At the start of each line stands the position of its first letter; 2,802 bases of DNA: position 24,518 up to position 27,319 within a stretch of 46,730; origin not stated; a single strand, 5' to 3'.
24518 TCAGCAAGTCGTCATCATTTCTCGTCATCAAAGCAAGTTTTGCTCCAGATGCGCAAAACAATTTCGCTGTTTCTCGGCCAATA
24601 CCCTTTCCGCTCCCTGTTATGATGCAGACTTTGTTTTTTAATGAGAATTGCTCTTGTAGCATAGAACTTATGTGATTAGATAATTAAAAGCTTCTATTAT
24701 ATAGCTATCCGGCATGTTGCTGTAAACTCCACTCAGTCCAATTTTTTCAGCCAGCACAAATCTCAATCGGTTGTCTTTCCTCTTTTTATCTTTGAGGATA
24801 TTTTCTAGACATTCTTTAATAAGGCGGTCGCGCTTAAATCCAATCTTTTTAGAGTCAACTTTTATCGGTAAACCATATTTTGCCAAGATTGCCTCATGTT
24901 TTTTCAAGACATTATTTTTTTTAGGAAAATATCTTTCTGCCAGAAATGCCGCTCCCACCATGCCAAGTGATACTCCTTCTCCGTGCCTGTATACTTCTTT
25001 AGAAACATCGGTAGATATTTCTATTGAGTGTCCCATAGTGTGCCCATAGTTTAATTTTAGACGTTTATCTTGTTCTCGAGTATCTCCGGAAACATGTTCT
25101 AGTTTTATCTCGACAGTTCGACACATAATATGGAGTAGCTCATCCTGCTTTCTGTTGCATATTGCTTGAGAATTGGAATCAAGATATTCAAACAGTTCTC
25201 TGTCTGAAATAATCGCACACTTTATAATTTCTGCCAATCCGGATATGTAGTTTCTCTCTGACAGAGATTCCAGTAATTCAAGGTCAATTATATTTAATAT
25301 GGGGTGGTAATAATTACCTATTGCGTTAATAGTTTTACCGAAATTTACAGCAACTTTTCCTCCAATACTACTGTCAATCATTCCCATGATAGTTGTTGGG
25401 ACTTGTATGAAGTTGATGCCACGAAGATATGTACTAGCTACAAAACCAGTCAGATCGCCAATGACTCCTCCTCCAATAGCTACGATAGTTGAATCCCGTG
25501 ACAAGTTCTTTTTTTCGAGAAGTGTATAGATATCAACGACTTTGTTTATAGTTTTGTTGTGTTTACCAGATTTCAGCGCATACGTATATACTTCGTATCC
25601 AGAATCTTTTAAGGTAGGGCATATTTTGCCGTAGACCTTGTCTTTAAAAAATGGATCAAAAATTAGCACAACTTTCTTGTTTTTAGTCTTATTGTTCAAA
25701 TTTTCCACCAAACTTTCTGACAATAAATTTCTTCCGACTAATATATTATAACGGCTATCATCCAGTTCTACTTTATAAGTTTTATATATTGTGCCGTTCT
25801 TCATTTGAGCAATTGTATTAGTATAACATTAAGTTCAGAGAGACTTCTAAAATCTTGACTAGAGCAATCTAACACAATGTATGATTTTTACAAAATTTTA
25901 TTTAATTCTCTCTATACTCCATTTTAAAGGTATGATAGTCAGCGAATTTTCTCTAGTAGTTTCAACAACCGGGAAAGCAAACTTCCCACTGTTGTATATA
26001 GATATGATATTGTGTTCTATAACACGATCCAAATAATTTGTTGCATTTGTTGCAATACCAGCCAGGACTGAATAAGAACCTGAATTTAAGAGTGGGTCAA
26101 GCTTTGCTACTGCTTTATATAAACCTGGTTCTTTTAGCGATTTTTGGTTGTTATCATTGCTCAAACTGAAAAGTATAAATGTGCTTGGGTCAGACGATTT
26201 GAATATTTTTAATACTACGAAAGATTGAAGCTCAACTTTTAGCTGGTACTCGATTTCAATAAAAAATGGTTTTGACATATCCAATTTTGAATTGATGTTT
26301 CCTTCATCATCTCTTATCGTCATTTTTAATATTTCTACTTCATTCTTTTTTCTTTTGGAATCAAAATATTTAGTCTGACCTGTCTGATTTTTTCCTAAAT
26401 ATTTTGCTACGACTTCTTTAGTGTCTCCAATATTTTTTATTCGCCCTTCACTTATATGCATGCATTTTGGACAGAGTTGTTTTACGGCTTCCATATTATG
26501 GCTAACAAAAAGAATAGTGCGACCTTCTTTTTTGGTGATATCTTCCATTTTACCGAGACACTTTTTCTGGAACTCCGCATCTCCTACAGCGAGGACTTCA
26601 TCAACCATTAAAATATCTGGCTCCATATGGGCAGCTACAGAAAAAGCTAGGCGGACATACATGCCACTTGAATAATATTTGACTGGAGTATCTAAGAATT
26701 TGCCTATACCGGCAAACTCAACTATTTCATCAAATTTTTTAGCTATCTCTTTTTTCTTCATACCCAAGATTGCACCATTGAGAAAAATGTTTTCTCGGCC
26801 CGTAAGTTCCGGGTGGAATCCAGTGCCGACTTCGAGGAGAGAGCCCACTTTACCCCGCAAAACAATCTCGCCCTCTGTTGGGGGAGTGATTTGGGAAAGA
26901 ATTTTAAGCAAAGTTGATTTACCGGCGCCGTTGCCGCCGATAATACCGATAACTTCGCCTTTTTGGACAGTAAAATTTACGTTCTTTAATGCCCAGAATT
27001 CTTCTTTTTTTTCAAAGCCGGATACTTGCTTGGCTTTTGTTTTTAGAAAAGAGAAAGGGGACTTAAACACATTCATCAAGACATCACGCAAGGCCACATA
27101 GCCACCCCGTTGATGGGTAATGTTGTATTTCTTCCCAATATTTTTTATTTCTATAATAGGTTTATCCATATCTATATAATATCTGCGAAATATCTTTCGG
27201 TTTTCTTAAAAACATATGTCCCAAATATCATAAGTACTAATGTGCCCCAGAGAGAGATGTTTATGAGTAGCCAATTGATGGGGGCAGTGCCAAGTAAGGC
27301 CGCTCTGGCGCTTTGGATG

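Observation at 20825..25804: AroB-like cyclase + SDR + KdsB-type CMP-transferase + FkbM methyltransferase + HP-motif unknown: a possible CMP-activated carbocyclic or novel ulosonic-acid branch inside a glycan locus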

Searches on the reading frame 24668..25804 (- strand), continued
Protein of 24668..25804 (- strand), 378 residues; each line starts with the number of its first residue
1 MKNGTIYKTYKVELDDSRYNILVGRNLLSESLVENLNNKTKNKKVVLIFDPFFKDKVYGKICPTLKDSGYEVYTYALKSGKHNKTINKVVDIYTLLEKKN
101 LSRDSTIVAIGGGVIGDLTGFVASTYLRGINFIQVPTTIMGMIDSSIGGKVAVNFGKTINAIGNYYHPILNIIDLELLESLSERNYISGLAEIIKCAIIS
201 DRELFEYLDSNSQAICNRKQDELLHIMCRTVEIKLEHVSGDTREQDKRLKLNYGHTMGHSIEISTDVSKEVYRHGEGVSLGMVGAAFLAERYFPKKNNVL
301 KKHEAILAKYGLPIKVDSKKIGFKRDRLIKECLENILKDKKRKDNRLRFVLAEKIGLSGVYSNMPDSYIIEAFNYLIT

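Call 63: find_encoding_contigs(protein=P0067, flank=9000, max_places=1)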
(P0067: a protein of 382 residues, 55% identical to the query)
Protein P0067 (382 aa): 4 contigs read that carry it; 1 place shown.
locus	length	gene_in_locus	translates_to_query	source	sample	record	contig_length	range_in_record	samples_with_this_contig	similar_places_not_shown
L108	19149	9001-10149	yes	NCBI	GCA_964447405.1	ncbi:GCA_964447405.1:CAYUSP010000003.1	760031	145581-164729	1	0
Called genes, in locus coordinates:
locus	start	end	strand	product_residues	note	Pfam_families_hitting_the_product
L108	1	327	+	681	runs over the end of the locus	-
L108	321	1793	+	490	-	PF01943:Polysacc_synt, PF13440:Polysacc_synt_3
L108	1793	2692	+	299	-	PF13489:Methyltransf_23, PF08003:Methyltransf_9 (weak), PF13847:Methyltransf_31, PF08241:Methyltransf_11, PF08242:Methyltransf_12, PF13649:Methyltransf_25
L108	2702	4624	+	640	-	-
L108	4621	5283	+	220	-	PF02348:CTP_transf_3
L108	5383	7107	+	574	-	PF00682:HMGL-like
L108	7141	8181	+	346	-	PF00294:PfkB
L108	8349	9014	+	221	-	PF02348:CTP_transf_3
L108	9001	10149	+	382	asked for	PF00465:Fe-ADH, PF13685:Fe-ADH_2, PF01761:DHQ_synthase, PF24621:DHQS_C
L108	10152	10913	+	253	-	PF00106:adh_short, PF08659:KR, PF13561:adh_short_C2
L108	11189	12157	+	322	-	PF13489:Methyltransf_23, PF13847:Methyltransf_31, PF08241:Methyltransf_11, PF08242:Methyltransf_12, PF13649:Methyltransf_25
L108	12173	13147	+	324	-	PF04055:Radical_SAM, PF13186:SPASM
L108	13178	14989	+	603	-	-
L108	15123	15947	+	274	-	PF04055:Radical_SAM, PF13186:SPASM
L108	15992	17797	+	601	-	PF13522:GATase_6, PF13537:GATase_7, PF00733:Asn_synthase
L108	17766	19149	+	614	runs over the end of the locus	PF07940:Hepar_II_III_C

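Call 64: search_protein_families(library=ncbifam, proteins=[L108:5383-7107:+, L108:7141-8181:+, L108:4621-5283:+, L108:8349-9014:+, L107:8321-9004:+, L107:10959-11702:+], max_evalue=0.000001)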
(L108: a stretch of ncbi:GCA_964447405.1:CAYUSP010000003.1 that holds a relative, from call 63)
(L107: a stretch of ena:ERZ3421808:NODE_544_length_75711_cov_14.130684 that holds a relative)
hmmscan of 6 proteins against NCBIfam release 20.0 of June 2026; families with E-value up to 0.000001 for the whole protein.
L108:5383-7107:+ (574 aa): 17 families
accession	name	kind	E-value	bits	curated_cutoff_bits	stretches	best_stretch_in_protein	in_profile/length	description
NF006049.0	PRK08195.1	subfamily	8.2e-37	127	229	1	2-265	5-269/344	4-hyroxy-2-oxovalerate/4-hydroxy-2-oxopentanoic acid aldolase,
TIGR03217.1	4OH_2_O_val_ald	equivalog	2e-31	109.4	286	1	4-241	2-239/334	4-hydroxy-2-oxovalerate aldolase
TIGR02146.1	LysS_fung_arch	equivalog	2.9e-20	72.8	413.55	1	7-256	1-249/344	homocitrate synthase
NF002085.0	PRK00915.1-2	subfamily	1.1e-19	70.5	517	1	2-244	11-251/504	2-isopropylmalate synthase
TIGR02660.1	nifV_homocitr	equivalog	1.6e-17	63.9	462.9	1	5-245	2-240/365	homocitrate synthase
NF042433.1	CitmalDyn_Leptosp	equivalog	6.5e-17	61.3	950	1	149-249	160-260/514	(R)-citramalate synthase CimA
NF002086.0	PRK00915.1-3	equivalog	1.2e-13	50.4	532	1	165-243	170-251/516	2-isopropylmalate synthase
TIGR02090.1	LEU1_arch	subfamily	1.8e-13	50.3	484.75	1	5-242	1-236/363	isopropylmalate/citramalate/homocitrate synthases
NF002084.0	PRK00915.1-1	equivalog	4.5e-13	48.6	748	1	164-241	167-247/523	2-isopropylmalate synthase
TIGR00973.1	leuA_bact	equivalog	9.8e-13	47.4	598.7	1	165-244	165-247/494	2-isopropylmalate synthase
NF002088.0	PRK00915.1-5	equivalog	7.3e-11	41.2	697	1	187-239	192-244/514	2-isopropylmalate synthase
NF002087.0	PRK00915.1-4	equivalog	1.3e-10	40.4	729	1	165-240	170-248/516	2-isopropylmalate synthase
TIGR00977.1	citramal_synth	equivalog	3.8e-10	38.7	450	1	155-233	163-241/526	citramalate synthase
NF041069.1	IPMS_Sufob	equivalog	2.7e-09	36.8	600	1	159-242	155-238/371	isopropylmalate synthase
NF042434.1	IPMS_Lepto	equivalog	6e-09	35.3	500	0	188-243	199-254/374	2-isopropylmalate synthase LeuA2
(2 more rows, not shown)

L108:7141-8181:+ (346 aa): 10 families
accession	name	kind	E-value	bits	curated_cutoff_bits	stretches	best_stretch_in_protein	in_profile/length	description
NF041633.1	trifunc_aldol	exception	1.7e-98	330.6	700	1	3-346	242-580/580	KHG/KDPG aldolase/sugar kinase fusion protein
NF041332.1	KDG_KDGal_kin_Halo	equivalog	2.1e-50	172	440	1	4-191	3-190/320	bifunctional 2-dehydro-3-deoxygluconokinase/2-dehydro-3-deoxygalactonokinase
NF040938.1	KDG_KDGal_kin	equivalog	8.2e-32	110.5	400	1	5-338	1-304/305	bifunctional 2-dehydro-3-deoxygluconokinase/2-dehydro-3-deoxygalactonokinase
TIGR04382.1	myo_inos_iolC_N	equivalog_domain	1.3e-24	87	300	1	5-321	4-292/309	5-dehydro-2-deoxygluconokinase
NF006957.1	PRK09434.1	equivalog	6.8e-13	48.8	450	1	29-187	21-176/302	fructokinase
NF053626.1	RibKinHalex1628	equivalog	3.8e-11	43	330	1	269-338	223-292/293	ATP-dependent ribose-1-phosphate kinase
TIGR02152.1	D_ribokin_bact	equivalog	2e-08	33.9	299.65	0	22-82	22-82/298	ribokinase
NF052444.1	DhDoxglucKinKdgK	equivalog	8.6e-08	31.9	400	0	28-293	18-265/303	2-dehydro-3-deoxygluconokinase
NF047869.1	myo_kin_aldol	exception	1.1e-07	30.7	600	1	5-317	9-310/586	bifunctional 5-dehydro-2-deoxygluconokinase/5-dehydro-2-deoxyphosphogluconate aldolase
TIGR03168.1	1-PFK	subfamily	5.6e-07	28.8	216.4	0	255-336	223-298/305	hexose kinase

L108:4621-5283:+ (220 aa): 4 families
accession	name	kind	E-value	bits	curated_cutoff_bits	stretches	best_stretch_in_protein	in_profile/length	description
TIGR03584.1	PseF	equivalog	1.2e-20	74.1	205.7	1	5-212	2-219/222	pseudaminic acid cytidylyltransferase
NF003952.0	PRK05450.1-5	subfamily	3e-10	39.7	193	1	1-122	1-119/250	3-deoxy-manno-octulosonate cytidylyltransferase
NF009905.0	PRK13368.1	subfamily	5.9e-09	35.6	255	1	1-120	1-115/243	3-deoxy-manno-octulosonate cytidylyltransferase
NF003948.0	PRK05450.1-1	equivalog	8.2e-07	28.5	281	0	4-128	7-129/248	3-deoxy-manno-octulosonate cytidylyltransferase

L108:8349-9014:+ (221 aa): 5 families
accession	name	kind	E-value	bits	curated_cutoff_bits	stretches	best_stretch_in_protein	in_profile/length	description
TIGR03584.1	PseF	equivalog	6.5e-21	75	205.7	1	5-212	2-219/222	pseudaminic acid cytidylyltransferase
NF003952.0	PRK05450.1-5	subfamily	5.1e-12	45.5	193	1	1-125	1-123/250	3-deoxy-manno-octulosonate cytidylyltransferase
NF003948.0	PRK05450.1-1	equivalog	5.9e-10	38.8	281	1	4-134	7-135/248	3-deoxy-manno-octulosonate cytidylyltransferase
NF009905.0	PRK13368.1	subfamily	1e-08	34.9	255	1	1-120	1-115/243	3-deoxy-manno-octulosonate cytidylyltransferase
NF003950.0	PRK05450.1-3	subfamily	2.3e-07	30.4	234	0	1-121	1-119/248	3-deoxy-manno-octulosonate cytidylyltransferase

L107:8321-9004:+ (227 aa): 1 family
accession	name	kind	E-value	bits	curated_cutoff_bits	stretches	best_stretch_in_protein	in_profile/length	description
TIGR03584.1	PseF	equivalog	8.4e-08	32.1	205.7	1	25-216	18-219/222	pseudaminic acid cytidylyltransferase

L107:10959-11702:+ (247 aa): 7 families
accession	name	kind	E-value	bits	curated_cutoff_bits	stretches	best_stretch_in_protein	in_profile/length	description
NF009905.0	PRK13368.1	subfamily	1.2e-74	250.7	255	1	6-243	3-239/243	3-deoxy-manno-octulosonate cytidylyltransferase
NF003952.0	PRK05450.1-5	subfamily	3.6e-70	235.9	193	1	6-243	3-246/250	3-deoxy-manno-octulosonate cytidylyltransferase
NF003950.0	PRK05450.1-3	subfamily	2e-61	207.5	234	1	5-243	2-243/248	3-deoxy-manno-octulosonate cytidylyltransferase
TIGR00466.1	kdsB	equivalog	4.5e-39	134.3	155.2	1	6-235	3-240/241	3-deoxy-manno-octulosonate cytidylyltransferase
NF003948.0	PRK05450.1-1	equivalog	4e-38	131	281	1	2-243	2-244/248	3-deoxy-manno-octulosonate cytidylyltransferase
TIGR03310.1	matur_MocA_YgfJ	equivalog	5.7e-08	33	186.45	1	9-124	3-122/188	molybdenum cofactor cytidylyltransferase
NF001457.0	PRK00317.1-3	equivalog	8.3e-07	28.7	164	0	15-120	11-116/200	molybdenum cofactor guanylyltransferase MobA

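Call 80: find_encoding_contigs(protein=P0036, flank=10000, max_places=3)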
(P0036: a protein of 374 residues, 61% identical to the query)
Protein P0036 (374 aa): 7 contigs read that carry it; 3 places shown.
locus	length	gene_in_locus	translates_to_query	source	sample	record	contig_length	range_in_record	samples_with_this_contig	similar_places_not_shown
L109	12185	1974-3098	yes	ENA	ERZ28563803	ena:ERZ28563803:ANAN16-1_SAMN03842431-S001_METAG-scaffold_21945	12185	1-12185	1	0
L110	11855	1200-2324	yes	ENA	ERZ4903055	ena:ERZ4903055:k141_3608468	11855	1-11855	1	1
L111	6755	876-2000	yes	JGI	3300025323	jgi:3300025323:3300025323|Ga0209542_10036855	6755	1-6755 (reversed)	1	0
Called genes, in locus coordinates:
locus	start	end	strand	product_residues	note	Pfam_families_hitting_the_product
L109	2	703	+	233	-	?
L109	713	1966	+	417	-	PF00005:ABC_tran, PF14524:Wzt_C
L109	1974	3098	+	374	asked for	PF00465:Fe-ADH (faint), PF13685:Fe-ADH_2 (weak), PF01761:DHQ_synthase, PF24621:DHQS_C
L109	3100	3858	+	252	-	PF00106:adh_short, PF08659:KR, PF13561:adh_short_C2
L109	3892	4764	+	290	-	PF05050:Methyltransf_21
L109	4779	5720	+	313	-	PF00793:DAHP_synth_1 (faint)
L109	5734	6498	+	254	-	PF02348:CTP_transf_3, PF12804:NTP_transf_3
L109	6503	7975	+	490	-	-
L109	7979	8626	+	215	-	PF08241:Methyltransf_11 (weak)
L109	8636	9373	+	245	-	PF13489:Methyltransf_23, PF08241:Methyltransf_11, PF08242:Methyltransf_12 (weak), PF13649:Methyltransf_25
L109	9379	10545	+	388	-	PF13243:SQHop_cyclase_C (faint), PF25840:Ulvan_lyase_N (faint), PF09492:Pec_lyase (faint)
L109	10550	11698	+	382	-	PF13439:Glyco_transf_4 (weak), PF00534:Glycos_transf_1, PF13692:Glyco_trans_1_4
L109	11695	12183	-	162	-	?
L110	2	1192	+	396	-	?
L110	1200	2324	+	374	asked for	PF00465:Fe-ADH (faint), PF13685:Fe-ADH_2 (weak), PF01761:DHQ_synthase, PF24621:DHQS_C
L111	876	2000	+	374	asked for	PF00465:Fe-ADH (faint), PF13685:Fe-ADH_2 (weak), PF01761:DHQ_synthase, PF24621:DHQS_C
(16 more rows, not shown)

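Call 81: search_protein_families(library=ncbifam, proteins=[L109:4779-5720:+, L109:3892-4764:+, L109:6503-7975:+], max_evalue=0.01)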
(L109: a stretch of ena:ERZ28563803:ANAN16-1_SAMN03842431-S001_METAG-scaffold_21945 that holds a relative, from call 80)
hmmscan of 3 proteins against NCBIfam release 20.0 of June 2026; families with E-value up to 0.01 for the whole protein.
L109:4779-5720:+ (313 aa): 3 families
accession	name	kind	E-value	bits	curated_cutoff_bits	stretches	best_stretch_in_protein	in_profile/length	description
NF006421.0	PRK08673.1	subfamily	2.5e-07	30.2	335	1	199-311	228-334/338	3-deoxy-7-phosphoheptulonate synthase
TIGR01361.1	DAHP_synth_Bsub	equivalog_domain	0.00031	20.2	267.75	0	199-303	159-257/260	3-deoxy-7-phosphoheptulonate synthase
NF009933.0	PRK13396.1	subfamily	0.006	15.6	486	0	201-308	237-339/352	3-deoxy-7-phosphoheptulonate synthase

L109:3892-4764:+ (290 aa): 1 family
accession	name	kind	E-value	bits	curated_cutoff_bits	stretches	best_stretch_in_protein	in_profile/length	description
TIGR01444.1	fkbM_fam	subfamily_domain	1.5e-13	51.4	37.7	1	19-156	2-141/143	FkbM family methyltransferase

L109:6503-7975:+ (490 aa): 0 families

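Call 82: search_solved_structures(query=L109:4779-5720:+, max_evalue=0.01, show_alignments=2)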
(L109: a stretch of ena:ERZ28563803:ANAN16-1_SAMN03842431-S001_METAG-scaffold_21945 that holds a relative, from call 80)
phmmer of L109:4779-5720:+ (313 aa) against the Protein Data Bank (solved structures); distinct sequences matched with E-value up to 0.01: 0.

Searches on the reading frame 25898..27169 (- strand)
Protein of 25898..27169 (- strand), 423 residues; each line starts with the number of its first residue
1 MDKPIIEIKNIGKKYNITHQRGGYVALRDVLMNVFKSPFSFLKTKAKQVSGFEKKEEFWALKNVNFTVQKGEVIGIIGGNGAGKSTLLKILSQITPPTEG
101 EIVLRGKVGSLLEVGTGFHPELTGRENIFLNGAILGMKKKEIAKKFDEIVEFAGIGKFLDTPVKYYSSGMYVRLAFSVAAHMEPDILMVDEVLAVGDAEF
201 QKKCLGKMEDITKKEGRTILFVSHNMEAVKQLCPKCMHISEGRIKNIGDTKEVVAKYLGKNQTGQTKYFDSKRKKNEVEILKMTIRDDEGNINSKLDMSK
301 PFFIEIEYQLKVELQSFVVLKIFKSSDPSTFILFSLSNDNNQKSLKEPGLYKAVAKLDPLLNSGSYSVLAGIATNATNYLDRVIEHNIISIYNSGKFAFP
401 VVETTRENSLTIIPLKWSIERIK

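Call 13: search_protein_families(library=pfam, proteins=[window:25898-27169:-], max_evalue=0.0001)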
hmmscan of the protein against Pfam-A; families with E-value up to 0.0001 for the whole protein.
window:25898-27169:- (423 aa): 2 families
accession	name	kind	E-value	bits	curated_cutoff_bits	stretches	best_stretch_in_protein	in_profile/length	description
PF00005.33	ABC_tran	-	8e-24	85.2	25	1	61-192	1-135/137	ABC transporter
PF14524.12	Wzt_C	-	4.8e-08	33.5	30.4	1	274-392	6-130/143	Wzt C-terminal domain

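Call 73: search_protein_families(library=ncbifam, proteins=[window:25898-27169:-], max_evalue=1e-10)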
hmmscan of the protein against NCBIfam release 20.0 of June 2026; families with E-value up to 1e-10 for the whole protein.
window:25898-27169:- (423 aa): 151 families (the best 25 are shown)
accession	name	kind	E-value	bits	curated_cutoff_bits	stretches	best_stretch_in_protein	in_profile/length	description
NF010065.0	PRK13545.1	equivalog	4.9e-65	220.2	538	1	54-258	33-235/549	teichoic acids export protein ATP-binding subunit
NF050108.1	galactan_ABC_ATP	equivalog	3e-57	193.6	400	1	59-260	43-243/244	galactan export ABC transporter ATP-binding subunit Wzt/RfbE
NF010066.0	PRK13546.1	equivalog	5e-56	190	320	1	52-258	31-235/264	teichoic acids export ABC transporter ATP-binding subunit TagH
TIGR01188.1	drrA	subfamily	1e-37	130.1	312.45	1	56-293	4-249/302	daunorubicin resistance ABC transporter, ATP-binding protein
TIGR04521.1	ECF_ATPase_2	equivalog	2.3e-29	102.3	330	2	126-264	104-245/279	energy-coupling factor transporter ATPase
NF040933.2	ABC_arch_GlcV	equivalog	6.8e-27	94.3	450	1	118-256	94-232/357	glucose ABC transporter ATP-binding protein GlcV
TIGR04520.1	ECF_ATPase_1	equivalog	4.6e-26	91.8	315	2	135-256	106-226/269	energy-coupling factor transporter ATPase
NF010060.0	PRK13537.1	equivalog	2.8e-25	88.9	521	1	59-259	29-239/314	nodulation factor ABC transporter ATP-binding protein NodI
NF040840.2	tungstate_WtpC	equivalog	6.2e-25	88.2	440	1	53-256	8-221/347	tungstate ABC transporter ATP-binding protein WtpC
TIGR02314.1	ABC_MetN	equivalog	2.3e-24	86.1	499.7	1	56-256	16-231/343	methionine ABC transporter ATP-binding protein MetN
NF010171.0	PRK13652.1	equivalog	4.3e-24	85.1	476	1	129-256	101-228/277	cobalt transporter ATP-binding subunit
TIGR00968.1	3a0106s01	subfamily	6.7e-24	84.7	342.75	1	57-255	12-220/237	sulfate ABC transporter ATP-binding protein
NF010170.0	PRK13651.1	equivalog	8.6e-24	84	432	1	123-295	122-299/308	cobalt transporter ATP-binding subunit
TIGR02315.1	ABC_phnC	equivalog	9.4e-24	84.1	266.1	1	59-107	16-64/243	phosphonate ABC transporter ATP-binding protein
NF010157.0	PRK13636.1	equivalog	9.8e-24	84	463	1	135-256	111-232/285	cobalt transporter ATP-binding subunit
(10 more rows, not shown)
